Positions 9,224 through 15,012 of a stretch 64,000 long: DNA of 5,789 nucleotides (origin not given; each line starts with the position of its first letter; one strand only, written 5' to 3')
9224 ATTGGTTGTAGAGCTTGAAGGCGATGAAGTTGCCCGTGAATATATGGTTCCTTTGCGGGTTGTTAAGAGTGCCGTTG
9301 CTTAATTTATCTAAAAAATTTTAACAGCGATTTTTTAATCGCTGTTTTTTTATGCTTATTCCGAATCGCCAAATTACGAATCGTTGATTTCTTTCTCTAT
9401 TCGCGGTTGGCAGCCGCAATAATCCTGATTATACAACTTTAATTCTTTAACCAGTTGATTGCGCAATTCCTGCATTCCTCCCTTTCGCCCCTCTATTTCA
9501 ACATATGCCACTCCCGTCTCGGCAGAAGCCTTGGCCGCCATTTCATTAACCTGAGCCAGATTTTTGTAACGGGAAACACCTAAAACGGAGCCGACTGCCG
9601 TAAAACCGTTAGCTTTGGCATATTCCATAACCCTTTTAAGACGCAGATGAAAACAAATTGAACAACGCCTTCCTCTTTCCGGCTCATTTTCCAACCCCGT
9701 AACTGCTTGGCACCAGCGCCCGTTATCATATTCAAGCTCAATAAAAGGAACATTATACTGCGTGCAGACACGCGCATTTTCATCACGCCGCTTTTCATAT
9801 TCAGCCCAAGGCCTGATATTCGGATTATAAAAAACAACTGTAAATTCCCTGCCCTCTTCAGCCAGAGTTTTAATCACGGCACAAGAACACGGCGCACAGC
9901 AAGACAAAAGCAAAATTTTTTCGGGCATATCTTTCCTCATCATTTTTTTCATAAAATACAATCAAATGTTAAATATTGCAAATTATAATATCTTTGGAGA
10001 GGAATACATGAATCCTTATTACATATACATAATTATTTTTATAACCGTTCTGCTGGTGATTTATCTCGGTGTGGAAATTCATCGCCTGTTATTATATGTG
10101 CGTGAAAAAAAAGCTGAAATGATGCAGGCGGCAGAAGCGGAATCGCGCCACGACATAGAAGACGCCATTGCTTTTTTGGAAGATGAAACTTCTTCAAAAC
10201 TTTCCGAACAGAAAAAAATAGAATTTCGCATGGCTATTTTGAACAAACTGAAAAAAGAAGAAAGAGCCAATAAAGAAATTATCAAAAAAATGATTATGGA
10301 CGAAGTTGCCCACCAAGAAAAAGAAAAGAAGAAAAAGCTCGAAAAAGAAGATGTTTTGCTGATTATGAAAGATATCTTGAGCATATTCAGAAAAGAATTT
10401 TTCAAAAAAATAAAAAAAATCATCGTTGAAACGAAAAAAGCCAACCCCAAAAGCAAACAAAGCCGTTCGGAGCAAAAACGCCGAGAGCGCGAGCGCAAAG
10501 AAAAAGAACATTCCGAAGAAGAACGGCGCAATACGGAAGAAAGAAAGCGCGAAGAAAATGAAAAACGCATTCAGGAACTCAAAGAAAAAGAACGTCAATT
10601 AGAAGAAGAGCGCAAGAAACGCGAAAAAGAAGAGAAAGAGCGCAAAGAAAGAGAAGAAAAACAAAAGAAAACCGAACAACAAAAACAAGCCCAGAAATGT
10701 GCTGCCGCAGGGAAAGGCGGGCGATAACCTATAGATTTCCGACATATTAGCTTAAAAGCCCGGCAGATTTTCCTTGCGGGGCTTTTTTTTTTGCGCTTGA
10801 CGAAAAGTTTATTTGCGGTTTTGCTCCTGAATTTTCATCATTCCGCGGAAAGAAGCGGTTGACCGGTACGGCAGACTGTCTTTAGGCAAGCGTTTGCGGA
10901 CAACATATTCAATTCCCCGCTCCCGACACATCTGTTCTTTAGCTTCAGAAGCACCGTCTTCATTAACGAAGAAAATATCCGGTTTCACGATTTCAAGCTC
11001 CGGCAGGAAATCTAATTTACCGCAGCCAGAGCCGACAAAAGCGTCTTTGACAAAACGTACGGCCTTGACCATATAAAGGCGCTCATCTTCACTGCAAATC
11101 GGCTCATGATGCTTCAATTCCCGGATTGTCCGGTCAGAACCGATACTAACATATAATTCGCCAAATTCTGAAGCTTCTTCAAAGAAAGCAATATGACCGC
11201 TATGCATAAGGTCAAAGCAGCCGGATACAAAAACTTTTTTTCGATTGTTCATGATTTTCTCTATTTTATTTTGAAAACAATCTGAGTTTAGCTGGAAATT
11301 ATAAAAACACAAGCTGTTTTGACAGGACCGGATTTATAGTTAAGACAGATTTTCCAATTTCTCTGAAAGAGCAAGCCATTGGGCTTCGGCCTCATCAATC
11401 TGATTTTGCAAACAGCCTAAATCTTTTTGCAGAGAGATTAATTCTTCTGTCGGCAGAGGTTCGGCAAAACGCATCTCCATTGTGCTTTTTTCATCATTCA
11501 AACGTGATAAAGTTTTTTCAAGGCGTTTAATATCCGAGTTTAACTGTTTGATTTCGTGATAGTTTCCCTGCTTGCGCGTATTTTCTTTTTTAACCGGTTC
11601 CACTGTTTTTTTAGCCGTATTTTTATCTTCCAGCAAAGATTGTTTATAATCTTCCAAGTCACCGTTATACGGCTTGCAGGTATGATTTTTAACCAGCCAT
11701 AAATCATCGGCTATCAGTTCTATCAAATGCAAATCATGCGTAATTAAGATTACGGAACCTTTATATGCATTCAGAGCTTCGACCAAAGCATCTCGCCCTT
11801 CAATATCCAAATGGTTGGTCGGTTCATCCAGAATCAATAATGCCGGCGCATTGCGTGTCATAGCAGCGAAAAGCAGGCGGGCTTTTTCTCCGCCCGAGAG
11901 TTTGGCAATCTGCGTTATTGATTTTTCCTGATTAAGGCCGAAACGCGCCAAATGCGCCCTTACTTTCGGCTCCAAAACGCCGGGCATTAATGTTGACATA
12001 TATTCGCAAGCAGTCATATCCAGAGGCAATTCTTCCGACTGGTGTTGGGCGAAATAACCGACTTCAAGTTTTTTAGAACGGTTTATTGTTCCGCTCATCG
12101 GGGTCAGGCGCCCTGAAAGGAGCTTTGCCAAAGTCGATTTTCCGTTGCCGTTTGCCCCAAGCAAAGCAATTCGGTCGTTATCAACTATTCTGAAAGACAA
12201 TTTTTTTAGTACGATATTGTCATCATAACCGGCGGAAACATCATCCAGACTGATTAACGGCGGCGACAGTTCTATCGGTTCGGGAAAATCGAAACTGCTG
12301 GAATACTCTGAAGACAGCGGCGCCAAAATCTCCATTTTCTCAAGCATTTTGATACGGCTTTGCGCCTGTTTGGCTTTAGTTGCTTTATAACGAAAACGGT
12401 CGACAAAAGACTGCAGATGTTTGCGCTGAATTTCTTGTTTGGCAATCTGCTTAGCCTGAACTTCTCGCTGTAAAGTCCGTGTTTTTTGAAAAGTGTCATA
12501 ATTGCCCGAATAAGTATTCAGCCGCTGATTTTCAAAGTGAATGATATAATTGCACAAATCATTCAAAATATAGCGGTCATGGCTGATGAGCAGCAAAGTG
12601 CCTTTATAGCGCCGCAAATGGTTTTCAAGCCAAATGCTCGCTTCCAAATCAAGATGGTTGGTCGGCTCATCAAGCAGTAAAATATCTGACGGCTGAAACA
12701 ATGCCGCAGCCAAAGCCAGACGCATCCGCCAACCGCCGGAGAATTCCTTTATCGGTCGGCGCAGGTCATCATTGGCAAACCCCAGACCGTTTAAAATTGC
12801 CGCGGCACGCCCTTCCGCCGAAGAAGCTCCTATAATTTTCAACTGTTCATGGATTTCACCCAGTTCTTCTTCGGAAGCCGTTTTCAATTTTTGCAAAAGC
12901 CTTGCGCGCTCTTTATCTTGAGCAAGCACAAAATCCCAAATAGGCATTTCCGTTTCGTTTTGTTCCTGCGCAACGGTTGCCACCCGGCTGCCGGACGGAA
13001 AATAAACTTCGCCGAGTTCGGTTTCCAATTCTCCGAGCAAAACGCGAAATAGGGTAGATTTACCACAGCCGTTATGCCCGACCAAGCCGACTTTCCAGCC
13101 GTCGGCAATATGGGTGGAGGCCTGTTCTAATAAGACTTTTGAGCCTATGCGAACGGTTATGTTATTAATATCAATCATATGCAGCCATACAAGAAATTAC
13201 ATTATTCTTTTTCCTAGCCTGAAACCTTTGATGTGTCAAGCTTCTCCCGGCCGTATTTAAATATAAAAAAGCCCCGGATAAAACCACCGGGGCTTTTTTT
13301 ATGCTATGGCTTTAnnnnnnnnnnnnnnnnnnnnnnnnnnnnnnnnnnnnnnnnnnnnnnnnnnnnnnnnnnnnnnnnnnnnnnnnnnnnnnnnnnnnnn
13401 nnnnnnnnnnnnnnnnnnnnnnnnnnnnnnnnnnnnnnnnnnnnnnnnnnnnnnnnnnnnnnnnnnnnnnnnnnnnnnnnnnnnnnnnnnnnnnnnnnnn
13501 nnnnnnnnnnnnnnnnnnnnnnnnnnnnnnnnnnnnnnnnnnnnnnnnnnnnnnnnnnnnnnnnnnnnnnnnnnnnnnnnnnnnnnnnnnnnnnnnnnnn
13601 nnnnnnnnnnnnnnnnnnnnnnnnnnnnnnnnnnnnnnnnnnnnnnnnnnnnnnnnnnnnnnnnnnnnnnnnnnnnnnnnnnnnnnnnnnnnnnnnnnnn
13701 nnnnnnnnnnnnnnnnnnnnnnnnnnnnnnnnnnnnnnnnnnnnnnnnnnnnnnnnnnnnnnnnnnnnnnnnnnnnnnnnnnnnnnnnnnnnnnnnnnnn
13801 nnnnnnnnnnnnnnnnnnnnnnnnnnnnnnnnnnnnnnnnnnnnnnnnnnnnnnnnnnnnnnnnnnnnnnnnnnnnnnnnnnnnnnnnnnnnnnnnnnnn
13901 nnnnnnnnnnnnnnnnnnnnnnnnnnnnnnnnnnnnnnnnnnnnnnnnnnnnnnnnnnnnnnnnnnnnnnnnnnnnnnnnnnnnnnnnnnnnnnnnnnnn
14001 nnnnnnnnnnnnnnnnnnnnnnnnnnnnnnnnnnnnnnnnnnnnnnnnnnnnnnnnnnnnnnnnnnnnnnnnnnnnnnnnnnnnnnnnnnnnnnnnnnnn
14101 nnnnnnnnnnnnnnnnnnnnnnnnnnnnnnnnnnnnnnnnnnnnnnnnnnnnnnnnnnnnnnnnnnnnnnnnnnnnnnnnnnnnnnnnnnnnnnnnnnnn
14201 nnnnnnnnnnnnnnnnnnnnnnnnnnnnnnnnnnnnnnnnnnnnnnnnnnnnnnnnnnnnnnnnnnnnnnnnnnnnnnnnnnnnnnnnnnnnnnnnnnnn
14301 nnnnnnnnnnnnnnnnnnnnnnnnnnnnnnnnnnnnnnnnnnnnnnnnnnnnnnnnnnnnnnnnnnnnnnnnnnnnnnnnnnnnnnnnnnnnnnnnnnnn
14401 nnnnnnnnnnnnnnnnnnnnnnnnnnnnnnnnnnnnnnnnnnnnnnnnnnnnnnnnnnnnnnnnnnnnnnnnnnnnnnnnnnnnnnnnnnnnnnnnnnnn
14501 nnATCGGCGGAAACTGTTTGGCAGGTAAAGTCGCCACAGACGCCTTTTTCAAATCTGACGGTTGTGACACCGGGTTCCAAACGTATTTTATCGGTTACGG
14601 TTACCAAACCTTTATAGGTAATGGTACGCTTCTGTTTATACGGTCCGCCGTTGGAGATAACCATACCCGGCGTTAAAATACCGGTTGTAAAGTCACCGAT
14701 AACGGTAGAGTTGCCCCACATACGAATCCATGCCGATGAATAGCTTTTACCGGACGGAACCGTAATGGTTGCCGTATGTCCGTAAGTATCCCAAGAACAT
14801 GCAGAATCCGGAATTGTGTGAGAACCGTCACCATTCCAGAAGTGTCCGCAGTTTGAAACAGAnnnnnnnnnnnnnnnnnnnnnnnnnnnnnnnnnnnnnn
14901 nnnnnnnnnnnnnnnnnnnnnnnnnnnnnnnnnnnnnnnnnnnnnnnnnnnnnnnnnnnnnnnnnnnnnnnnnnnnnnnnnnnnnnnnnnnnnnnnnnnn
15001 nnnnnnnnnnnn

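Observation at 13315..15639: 775-aa secreted protein with about 85 cysteines and an internal duplicated about 100-aa domain; no recognisable family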

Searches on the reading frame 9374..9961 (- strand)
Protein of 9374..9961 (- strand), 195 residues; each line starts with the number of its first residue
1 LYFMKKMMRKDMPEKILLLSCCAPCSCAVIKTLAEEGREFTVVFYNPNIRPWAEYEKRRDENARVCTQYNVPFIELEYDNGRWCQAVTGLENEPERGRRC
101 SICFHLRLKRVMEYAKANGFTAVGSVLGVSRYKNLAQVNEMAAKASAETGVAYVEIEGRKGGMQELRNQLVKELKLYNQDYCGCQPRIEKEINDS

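Call 21: search_protein_families(library=pfam, proteins=[window:9374-9961:-], max_evalue=0.01)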
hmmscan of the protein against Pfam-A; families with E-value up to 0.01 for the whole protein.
window:9374-9961:- (195 aa): 1 family
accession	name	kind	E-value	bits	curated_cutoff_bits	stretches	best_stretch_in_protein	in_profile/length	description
PF02677.20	QueH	-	1.3e-55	188.6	23.5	1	16-185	1-170/175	Epoxyqueuosine reductase QueH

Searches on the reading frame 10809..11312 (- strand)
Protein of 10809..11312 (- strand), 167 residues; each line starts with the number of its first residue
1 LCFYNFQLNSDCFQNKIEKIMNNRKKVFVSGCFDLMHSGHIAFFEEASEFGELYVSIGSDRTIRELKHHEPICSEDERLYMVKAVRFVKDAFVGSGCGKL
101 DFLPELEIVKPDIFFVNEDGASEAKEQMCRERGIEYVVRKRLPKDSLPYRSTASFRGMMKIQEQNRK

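Call 21: search_protein_families(library=pfam, proteins=[window:10809-11312:-], max_evalue=0.01)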
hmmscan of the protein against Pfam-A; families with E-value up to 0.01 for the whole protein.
window:10809-11312:- (167 aa): 1 family
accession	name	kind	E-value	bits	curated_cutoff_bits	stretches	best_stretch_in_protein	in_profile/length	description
PF01467.32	CTP_transf_like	-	6.1e-12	46.3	21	1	29-140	2-113/133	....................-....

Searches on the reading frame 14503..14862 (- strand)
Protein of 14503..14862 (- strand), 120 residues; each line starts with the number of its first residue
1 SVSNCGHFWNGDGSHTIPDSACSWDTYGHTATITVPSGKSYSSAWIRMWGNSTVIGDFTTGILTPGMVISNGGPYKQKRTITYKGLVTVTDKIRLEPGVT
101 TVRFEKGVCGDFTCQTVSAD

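Call 30: search_protein_representatives(alignment_id=A2)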
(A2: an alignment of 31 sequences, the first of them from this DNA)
Query: 31 sequences, 118 profile positions. Proteins with E-value up to 0.001 (for the whole library): 39; up to 1e-10: 29; up to 1e-30: 9. The best 39 are listed.
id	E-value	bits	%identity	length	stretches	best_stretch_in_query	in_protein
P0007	1.9e-110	379.5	-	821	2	2-118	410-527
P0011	1.2e-109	377.0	-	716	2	2-118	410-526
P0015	3.1e-109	375.6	-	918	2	1-118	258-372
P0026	1.1e-84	296.4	-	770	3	2-117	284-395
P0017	1.9e-81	286.0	-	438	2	1-117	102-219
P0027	2.7e-61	220.9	-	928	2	1-117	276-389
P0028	1.3e-52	193.0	-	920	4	5-116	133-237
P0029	1.4e-37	144.5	-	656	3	2-117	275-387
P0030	9.3e-33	128.9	-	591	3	2-116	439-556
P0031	8.5e-29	116.1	-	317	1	49-118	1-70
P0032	3.6e-28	114.1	-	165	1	2-117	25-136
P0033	1.5e-22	96.0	-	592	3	4-117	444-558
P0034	3.5e-20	88.4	-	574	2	3-116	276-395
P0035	4.0e-19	84.9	-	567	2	4-115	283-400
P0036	5.3e-19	84.5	-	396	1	6-116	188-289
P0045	1.1e-13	67.4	-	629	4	6-116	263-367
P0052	1.8e-09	53.8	-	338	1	6-117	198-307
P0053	3.7e-09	52.8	-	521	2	5-116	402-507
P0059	3.3e-04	36.8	-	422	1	5-116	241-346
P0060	6.3e-04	35.9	-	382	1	4-116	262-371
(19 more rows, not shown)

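Call 41: search_protein_families(library=pfam, alignment_id=A4, max_evalue=0.01)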
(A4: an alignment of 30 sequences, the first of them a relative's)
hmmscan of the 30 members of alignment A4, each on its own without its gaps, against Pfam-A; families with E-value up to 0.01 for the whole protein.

A. member 1, P0026 (770 aa): 0 families

B. families by the number of members that match (of 30 scanned): 8 families
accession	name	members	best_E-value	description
PF18883.6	AC_1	1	2.7e-06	Autochaperone Domain Type 1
PF08204.17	V-set_CD47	1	1.3e-05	CD47 immunoglobulin-like domain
PF09402.16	MSC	1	0.00012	Man1-Src1p-C-terminal domain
PF10988.14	DUF2807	1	0.00014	Putative auto-transporter adhesin, head GIN domain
PF00095.26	WAP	1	0.00066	WAP-type (Whey Acidic Protein) 'four-disulfide core'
PF18878.5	PPE-PPW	1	0.0012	PPE-PPW subfamily C-terminal region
PF07354.18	Sp38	1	0.0015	Zona-pellucida-binding protein (Sp38) N-terminal Ig domain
PF23091.2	TNFR_ELAPOR1_6th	1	0.0049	ELAPOR1-like, TNF receptor-like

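Call 42: search_protein_families(library=pfam, proteins=[P0029, P0045, P0053, P0059, P0060, P0028, P0030, P0033, P0052, P0036], max_evalue=0.01)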
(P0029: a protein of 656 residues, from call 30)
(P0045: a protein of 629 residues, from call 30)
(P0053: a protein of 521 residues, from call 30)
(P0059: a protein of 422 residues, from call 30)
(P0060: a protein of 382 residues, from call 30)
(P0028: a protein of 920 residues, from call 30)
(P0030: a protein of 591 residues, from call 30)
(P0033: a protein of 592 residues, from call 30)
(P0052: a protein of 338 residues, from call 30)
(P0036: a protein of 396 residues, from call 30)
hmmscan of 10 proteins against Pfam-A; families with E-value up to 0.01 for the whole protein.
P0029 (656 aa): 0 families

P0045 (629 aa): 2 families
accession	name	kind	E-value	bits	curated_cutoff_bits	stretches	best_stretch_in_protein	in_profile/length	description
PF08204.17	V-set_CD47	-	1.3e-05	25.4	21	0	352-375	70-93/111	CD47 immunoglobulin-like domain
PF07354.18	Sp38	-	0.0015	18.9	23.1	0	480-502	59-81/100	Zona-pellucida-binding protein (Sp38) N-terminal Ig domain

P0053 (521 aa): 0 families

P0059 (422 aa): 0 families

P0060 (382 aa): 0 families

P0028 (920 aa): 3 families
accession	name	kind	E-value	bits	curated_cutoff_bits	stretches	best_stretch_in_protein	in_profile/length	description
PF18883.6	AC_1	-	2.7e-06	27.7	27.1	0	571-616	42-87/114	Autochaperone Domain Type 1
PF10988.14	DUF2807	-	0.00014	22.1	24.2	0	551-612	76-133/181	Putative auto-transporter adhesin, head GIN domain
PF18878.5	PPE-PPW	-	0.0012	19.2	27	0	330-366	3-40/48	PPE-PPW subfamily C-terminal region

P0030 (591 aa): 0 families

P0033 (592 aa): 0 families

P0052 (338 aa): 0 families

P0036 (396 aa): 0 families
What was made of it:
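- On DUF2807 / GIN-domain putative adhesins (PF10988): Only the distant member P0028 scores, at 22.1 bits, below the 24.2 cut-off (call 42).
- On Classical autotransporter (type Va): The only family member that matches is P0028, at 27.7 bits against a 27.1 cut-off (call 42).
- Closest known: DUF2807 / 'GIN-domain' putative adhesins of Bacteroidales. Different: A borderline PF10988 hit (22.1 bits, below the 24.2 cut-off) exists only for the distant member P0028 (call 42).
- One distant family member (P0028) reaches the Pfam autochaperone AC_1 cut-off (27.7 bits against 27.1) and nearly reaches DUF2807 (call 42).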

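Call 43: predict_structure(alignment_id=A3)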
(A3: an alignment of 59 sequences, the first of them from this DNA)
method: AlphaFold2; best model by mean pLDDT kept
length: 120 residues; sequences in the alignment: 59
mean_pLDDT: 95.9   pTM: 0.89
mean pLDDT of the five models: 95.9, 95.9, 95.7, 95.6, 95.4
residues with pLDDT >= 90: 112; 70-90: 5; 50-70: 3; < 50: 0
segments of 3 or more residues with pLDDT < 50: none
pLDDT, mean of each block of 10 residues (from residue 1): 82 97 98 96 98 99 97 95 99 98 98 94
secondary structure, 60 per line:
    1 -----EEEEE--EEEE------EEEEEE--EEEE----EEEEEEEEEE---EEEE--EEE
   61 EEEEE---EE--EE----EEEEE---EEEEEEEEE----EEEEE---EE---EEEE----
elements in order: E6-10 E13-16 E23-28 E31-34 E39-48 E52-55 E58-65 E79-83 E87-95 E100-104 E113-116
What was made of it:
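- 14440..14865 (-): Repeat unit 1, aa 259-400: beta-helix domain (aa 262-376) plus a trailing hairpin ending in GCP. AF2 domain model has pLDDT 95.9 and pTM 0.89 (call 43).
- On Right-handed parallel beta-helix fold class: AF2 pLDDT is 95.9, with 11 short strands in 115 aa (call 43).
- Fold: the domain model has pLDDT 95.9 and pTM 0.89 (call 43). Those enzymes have 10 or more rungs with catalytic loops, whereas this domain has about 11 short strands in 115 aa (call 43). The structure prediction is of high confidence (call 43).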

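Call 61: search_solved_structures(query=A3, max_evalue=10)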
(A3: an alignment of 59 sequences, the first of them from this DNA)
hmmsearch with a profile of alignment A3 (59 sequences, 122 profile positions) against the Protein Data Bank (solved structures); distinct sequences matched with E-value up to 10: 16.
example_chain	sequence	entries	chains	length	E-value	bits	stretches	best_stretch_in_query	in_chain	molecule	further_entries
8eon_F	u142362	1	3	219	0.012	18.9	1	19-73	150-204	Baseplate spike gp43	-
9b45_g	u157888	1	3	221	0.012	18.8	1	19-73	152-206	gp44 Tail tip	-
2cas_A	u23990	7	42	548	0.047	16.9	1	35-77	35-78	CANINE PARVOVIRUS EMPTY CAPSID (STRAIN D) VIRAL PROTEIN 2 | Capsid protein VP1 | Capsid protein 2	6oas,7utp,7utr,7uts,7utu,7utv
1c8e_A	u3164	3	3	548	0.053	16.7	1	35-77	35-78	FELINE PANLEUKOPENIA VIRUS CAPSID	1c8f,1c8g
4ru3_A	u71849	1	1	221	0.055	16.7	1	19-73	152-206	puncturing protein gp41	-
1c8h_A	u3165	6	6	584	0.056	16.7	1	35-77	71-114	CANINE PARVOVIRUS CAPSID | PROTEIN (PARVOVIRUS COAT PROTEIN) | Capsid protein 2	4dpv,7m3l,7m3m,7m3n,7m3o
1fpv_A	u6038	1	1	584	0.063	16.5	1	35-77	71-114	FELINE PANLEUKOPENIA VIRUS (STRAIN B) VIRAL PROTEIN 2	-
1c8d_A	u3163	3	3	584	0.067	16.4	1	35-76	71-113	CANINE PARVOVIRUS CAPSID | PROTEIN (PARVOVIRUS COAT PROTEIN) | Capsid protein 2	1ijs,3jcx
1p5w_A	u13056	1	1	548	0.19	15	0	35-77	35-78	Coat protein VP2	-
5e7t_G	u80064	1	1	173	0.24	14.7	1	33-96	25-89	Major structural protein 1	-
5e7f_G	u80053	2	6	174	0.24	14.6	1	33-96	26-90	Major structural protein 1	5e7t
9e60_A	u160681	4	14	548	0.25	14.6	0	35-76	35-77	Capsid protein 2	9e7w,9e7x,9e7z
1p5y_A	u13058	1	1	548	0.29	14.4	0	35-76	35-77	Coat protein VP2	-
4qyk_A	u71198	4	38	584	0.3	14.3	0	35-76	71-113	Capsid protein VP1 | Capsid protein 2 | Capsid protein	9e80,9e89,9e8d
2i2l_A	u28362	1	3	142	0.48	13.6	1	5-88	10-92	YopX protein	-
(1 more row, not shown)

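Call 81: find_related_loci(query=A2, collection=viral_contigs, flank=3000)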
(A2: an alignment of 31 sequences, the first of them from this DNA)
Query A2 (115 aa) in viral_contigs; peptide patterns used: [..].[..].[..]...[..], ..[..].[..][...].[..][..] (x = any residue, [..] = any of these).
96 stretches matched a pattern, but none encodes a relative of the query by tblastn (E <= 1e-3).

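Call 82: find_homologous_proteins(query=A3, max_evalue=0.001)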
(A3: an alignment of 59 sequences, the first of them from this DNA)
Query A3 (59 sequences) (120 aa, profile of the alignment): 2 proteins with E <= 0.001 among 433 candidates.
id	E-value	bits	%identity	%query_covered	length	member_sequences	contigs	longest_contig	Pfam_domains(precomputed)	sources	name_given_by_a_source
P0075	9.3e-24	102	35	89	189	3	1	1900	-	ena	-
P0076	1.3e-13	69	27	74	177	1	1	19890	-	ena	-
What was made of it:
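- Tried and rejected: A broader profile search (A3) in the 5.8-billion-protein set added only two unnamed proteins (call 82).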
